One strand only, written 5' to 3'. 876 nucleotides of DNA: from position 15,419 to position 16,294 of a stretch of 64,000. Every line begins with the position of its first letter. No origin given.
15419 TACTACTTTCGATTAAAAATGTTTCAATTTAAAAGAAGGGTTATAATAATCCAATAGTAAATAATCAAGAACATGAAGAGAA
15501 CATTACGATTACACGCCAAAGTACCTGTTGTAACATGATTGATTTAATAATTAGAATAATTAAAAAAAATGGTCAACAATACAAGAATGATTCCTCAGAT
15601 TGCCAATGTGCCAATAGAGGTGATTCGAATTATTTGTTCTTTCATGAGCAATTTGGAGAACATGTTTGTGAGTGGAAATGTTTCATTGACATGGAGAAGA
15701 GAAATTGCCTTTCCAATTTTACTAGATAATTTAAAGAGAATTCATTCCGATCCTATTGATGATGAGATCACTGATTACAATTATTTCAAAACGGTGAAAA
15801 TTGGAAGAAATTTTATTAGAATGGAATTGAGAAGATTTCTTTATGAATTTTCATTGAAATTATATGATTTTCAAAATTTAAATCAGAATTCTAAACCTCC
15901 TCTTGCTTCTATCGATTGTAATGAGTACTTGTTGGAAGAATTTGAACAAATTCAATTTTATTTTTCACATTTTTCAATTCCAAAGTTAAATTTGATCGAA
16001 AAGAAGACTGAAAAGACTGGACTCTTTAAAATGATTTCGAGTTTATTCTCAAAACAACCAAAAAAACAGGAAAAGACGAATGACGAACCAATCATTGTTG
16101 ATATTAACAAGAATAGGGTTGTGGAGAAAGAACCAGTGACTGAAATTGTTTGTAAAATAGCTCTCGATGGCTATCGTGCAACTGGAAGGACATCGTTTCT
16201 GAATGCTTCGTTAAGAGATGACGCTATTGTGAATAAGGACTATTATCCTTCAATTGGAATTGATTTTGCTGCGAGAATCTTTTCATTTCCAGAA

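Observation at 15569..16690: F-box-like N-terminus fused to a Rab-like pseudo-GTPase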

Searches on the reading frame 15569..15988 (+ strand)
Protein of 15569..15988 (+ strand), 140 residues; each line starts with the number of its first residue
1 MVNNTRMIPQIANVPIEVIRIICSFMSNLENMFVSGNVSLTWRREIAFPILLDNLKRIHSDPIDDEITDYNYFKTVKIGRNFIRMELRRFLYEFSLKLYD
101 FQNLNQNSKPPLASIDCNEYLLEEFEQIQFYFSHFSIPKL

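Call 39: search_solved_structures(query=A2, max_evalue=10, show_alignments=3)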
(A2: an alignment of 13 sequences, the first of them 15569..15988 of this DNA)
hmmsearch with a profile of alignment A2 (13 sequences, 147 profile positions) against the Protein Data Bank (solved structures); distinct sequences matched with E-value up to 10: 26.
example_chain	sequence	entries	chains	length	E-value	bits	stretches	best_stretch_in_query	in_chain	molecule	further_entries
9xzj_F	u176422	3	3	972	0.00018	24.6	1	15-54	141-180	F-box DNA helicase 1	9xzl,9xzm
6w66_B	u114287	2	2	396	0.00032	23.8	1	15-51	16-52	F-box/LRR-repeat protein 17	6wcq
8uah_B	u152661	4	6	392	0.00034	23.7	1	15-51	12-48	F-box/LRR-repeat protein 17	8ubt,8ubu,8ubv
5ibk_B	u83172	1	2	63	0.0015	21.6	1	4-48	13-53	F-box/WD repeat-containing protein 7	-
3wso_A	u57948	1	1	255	0.012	18.7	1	15-57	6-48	F-box only protein 44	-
7t1y_B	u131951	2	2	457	0.036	17.2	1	4-48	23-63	F-box/WD repeat-containing protein 7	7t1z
5v4b_B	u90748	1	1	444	0.04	17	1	4-48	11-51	F-box/WD repeat-containing protein 7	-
2ovp_B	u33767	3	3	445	0.04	17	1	4-48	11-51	F-box/WD repeat protein 7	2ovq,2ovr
1fs1_A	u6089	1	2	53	0.048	16.7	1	14-48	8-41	CYCLIN A/CDK2-ASSOCIATED P19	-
1ldk_E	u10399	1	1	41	0.093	15.8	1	16-48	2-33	SKP2-like protein type gamma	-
8zuh_A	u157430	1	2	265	0.15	15.1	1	14-57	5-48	F-box only protein 6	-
9e2t_A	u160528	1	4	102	0.2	14.8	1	58-134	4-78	21h10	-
1nex_B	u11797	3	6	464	0.25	14.4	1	13-48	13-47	CDC4 protein | Cell division control protein 4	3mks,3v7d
8s7d_D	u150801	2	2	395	0.27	14.3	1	20-63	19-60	F-box only protein 22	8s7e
29hg_A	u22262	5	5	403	0.27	14.3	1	20-63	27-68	F-box only protein 22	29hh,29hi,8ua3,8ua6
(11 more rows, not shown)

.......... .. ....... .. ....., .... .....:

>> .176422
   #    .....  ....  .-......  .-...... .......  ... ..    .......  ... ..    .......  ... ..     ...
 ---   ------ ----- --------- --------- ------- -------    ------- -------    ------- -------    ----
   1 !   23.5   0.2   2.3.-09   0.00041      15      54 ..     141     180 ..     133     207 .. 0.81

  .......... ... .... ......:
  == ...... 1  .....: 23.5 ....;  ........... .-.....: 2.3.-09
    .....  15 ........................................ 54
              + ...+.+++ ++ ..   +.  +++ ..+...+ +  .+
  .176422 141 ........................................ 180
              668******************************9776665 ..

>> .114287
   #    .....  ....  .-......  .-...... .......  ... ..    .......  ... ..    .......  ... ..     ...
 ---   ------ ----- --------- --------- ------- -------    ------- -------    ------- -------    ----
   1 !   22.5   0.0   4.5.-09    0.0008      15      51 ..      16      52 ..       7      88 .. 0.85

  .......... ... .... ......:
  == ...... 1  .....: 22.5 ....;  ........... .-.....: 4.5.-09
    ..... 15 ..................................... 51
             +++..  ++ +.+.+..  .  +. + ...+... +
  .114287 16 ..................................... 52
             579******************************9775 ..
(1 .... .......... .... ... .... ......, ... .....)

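Call 44: predict_structure(alignment_id=A2)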
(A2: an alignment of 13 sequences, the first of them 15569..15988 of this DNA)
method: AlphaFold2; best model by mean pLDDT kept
length: 140 residues; sequences in the alignment: 13
mean_pLDDT: 84.7   pTM: 0.76
mean pLDDT of the five models: 84.7, 84.6, 84.5, 76.8, 68.9
residues with pLDDT >= 90: 81; 70-90: 36; 50-70: 16; < 50: 7
segments of 3 or more residues with pLDDT < 50: 1-7
pLDDT, mean of each block of 10 residues (from residue 1): 48 86 95 91 94 91 80 92 95 93 70 75 93 83
secondary structure, 60 per line:
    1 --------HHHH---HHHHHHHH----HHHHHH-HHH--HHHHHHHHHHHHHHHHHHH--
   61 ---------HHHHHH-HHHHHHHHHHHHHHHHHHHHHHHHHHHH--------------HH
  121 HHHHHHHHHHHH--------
elements in order: H9-12 H16-23 H28-33 H40-58 H70-75 H77-104 H119-132

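Call 48: fold_search(model_id=the predicted structure, library=pdb)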
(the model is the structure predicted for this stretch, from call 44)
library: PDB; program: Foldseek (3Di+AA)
matches with E <= 10: 31; with E <= 0.001: 0
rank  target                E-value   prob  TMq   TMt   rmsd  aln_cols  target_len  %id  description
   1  5qst_C                4.1e+00  0.04  0.20  0.11  15.9       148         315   14  PanDDA analysis group deposition -- Crystal Structure of human STAG1 in complex with Z2447286438 (released 2019-08-21)
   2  8ywf_R                4.3e+00  0.08  0.28  0.12  11.9       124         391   14  Cryo-EM structure of GLP1 complex bound with Retatrutide (released 2025-04-16)
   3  7rro_B4               5.1e+00  0.10  0.17  0.35   6.4        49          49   14  Structure of the 48-nm repeat doublet microtubule from bovine tracheal cilia (released 2021-10-27)
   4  6r80                  5.4e+00  0.06  0.27  0.20  13.0       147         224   11  Structure of AFF4 C-terminal homology domain (released 2019-06-12)
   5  6nwk_A                6.0e+00  0.06  0.21  0.15   7.6        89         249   12  Structure of the Ancestral Glucocorticoid Receptor 2 ligand binding domain in complex with dexamethasone and PGC1a cor (released 2019-10-23)
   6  8b6h_DO               6.7e+00  0.08  0.26  0.11   8.5       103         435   14  Cryo-EM structure of cytochrome c oxidase dimer (complex IV) from respiratory supercomplex of Tetrahymena thermophila (released 2023-03-29)
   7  2e32_A                7.1e+00  0.21  0.26  0.16   2.9        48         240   19  Structural basis for selection of glycosylated substrate by SCFFbs1 ubiquitin ligase (released 2007-03-20)
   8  9xzj_F                7.1e+00  0.15  0.30  0.06   7.9        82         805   17  Cryo-EM structure of F-box helicase 1 (FBH1) bound to an SCF ubiquitin ligase complex and a 3-way DNA fork (consensus  (released 2026-01-28)
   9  2e31_A                7.1e+00  0.13  0.29  0.18   3.8        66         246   12  Structural basis for selection of glycosylated substrate by SCFFbs1 ubiquitin ligase (released 2007-03-20)
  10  3p1p_A                7.5e+00  0.08  0.30  0.20  11.0       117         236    8  Crystal structure of human 14-3-3 sigma C38N/N166H in complex with TASK-3 peptide (released 2011-10-12)
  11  8to0_h                7.5e+00  0.08  0.17  0.36   6.6        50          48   10  48-nm repeating structure of doublets from mouse sperm flagella (released 2023-11-01)
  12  4ogp_B                7.5e+00  0.03  0.19  0.11  15.8       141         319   13  Structure of C-terminal domain from S. cerevisiae Pat1 decapping activator (Space group : P21) (released 2014-10-08)
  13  8j07_8A               7.5e+00  0.02  0.15  0.11  22.7       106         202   10  96nm repeat of human respiratory doublet microtubule and associated axonemal complexes (released 2023-07-26)
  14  7qi1_B                7.9e+00  0.06  0.25  0.16  10.7       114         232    5  Crystal structure of human 14-3-3 protein beta in complex with CFTR peptide pS753pS768 and PPI stabilizer CY007424 (released 2022-05-25)
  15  8zuh_A                8.3e+00  0.09  0.26  0.16   4.9        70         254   13  Crystal structure of bovine Fbs2/Skp1/Man3GlcNAc2 complex (released 2024-09-04)
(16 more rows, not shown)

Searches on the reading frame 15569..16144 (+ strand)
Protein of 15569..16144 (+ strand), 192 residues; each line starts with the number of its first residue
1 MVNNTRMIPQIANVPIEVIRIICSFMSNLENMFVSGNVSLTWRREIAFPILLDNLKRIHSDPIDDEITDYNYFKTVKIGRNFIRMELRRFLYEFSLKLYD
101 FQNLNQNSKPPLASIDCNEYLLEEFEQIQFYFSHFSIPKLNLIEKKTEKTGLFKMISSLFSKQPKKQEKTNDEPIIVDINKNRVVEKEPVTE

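Call 15: search_protein_families(library=pfam, proteins=[window:15569-16144:+], max_evalue=10)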
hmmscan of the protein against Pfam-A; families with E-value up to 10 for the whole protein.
seq(192 aa): 0 families

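Call 16: search_solved_structures(query=window:15569-16144:+, max_evalue=10, show_alignments=3)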
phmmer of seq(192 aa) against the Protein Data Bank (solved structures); distinct sequences matched with E-value up to 10: 2.
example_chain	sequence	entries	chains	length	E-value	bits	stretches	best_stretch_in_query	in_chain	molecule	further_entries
1ezv_B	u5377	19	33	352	0.67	12.9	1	39-97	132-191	UBIQUINOL-CYTOCHROME C REDUCTASE COMPLEX CORE PROTEIN 2 | Ubiquinol-cytochrome-c reductase complex core protein 2 | Cytochrome b-c1 complex subunit 2, mitochond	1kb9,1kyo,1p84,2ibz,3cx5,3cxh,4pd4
6giq_B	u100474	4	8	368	0.73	12.8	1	39-97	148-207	Cytochrome b-c1 complex subunit 2, mitochondrial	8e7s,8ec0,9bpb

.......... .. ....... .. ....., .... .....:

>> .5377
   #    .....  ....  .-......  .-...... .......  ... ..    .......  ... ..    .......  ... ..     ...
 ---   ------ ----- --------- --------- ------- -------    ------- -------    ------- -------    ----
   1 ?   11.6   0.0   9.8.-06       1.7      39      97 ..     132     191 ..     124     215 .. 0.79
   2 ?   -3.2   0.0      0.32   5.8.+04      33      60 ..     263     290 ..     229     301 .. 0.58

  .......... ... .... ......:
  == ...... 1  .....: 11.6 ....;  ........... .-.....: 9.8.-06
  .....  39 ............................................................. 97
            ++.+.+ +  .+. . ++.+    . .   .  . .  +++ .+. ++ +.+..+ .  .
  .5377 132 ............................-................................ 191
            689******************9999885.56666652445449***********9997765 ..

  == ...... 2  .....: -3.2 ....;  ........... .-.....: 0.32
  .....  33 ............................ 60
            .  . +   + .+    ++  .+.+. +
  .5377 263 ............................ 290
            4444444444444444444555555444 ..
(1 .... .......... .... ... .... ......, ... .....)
